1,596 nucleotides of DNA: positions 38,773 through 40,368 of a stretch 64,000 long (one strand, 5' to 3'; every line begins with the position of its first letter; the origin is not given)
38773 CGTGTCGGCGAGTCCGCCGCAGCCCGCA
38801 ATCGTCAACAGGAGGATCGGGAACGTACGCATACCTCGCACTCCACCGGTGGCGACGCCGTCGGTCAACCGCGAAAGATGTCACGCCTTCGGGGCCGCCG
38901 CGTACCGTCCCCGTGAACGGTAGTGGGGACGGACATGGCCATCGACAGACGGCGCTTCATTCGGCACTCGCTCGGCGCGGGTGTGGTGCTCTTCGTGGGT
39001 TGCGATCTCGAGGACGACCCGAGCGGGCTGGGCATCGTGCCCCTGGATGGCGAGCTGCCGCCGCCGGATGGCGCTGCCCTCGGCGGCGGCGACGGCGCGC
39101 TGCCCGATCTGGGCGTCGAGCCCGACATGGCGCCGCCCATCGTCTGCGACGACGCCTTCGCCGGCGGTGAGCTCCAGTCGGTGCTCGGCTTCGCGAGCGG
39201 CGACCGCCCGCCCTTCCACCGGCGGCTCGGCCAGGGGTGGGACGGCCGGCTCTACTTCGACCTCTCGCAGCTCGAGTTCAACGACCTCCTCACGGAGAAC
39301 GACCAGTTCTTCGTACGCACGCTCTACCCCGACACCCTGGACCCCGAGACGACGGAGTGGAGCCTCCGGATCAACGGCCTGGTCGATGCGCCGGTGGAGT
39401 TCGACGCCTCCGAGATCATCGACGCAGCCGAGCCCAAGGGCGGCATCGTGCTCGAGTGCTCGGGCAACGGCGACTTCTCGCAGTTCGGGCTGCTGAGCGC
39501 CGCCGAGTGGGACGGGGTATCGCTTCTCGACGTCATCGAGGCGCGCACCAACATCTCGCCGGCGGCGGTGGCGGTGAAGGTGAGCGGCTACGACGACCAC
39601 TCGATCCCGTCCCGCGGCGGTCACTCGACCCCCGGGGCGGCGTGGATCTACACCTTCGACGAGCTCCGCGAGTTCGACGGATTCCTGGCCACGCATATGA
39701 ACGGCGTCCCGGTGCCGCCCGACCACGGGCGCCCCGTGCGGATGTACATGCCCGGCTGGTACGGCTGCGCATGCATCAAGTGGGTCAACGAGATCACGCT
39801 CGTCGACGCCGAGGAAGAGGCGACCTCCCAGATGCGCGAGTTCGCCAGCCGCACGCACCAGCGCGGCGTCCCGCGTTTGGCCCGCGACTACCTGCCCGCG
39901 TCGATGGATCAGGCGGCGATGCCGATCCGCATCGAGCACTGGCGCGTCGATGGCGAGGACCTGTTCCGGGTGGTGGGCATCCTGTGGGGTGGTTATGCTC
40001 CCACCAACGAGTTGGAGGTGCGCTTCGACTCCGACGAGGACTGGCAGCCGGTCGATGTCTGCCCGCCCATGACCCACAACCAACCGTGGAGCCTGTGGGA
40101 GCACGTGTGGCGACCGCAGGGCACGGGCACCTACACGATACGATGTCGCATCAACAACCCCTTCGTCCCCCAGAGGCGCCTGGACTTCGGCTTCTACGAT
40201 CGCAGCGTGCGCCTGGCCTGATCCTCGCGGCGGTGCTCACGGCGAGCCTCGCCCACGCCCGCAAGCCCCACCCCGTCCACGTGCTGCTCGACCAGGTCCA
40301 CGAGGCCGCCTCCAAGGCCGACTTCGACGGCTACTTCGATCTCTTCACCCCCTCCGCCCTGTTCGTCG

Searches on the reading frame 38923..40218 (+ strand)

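Call 70: search_protein_families(library=pfam, proteins=[window:38923-40218:+], max_evalue=0.001)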
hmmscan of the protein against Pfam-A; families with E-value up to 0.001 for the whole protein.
window:38923-40218:+ (432 aa): 1 family
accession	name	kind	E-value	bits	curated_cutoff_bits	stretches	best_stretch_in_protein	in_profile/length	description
PF00174.25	Oxidored_molyb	-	1.8e-30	106.2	24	1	142-300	8-167/169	Oxidoreductase molybdopterin binding domain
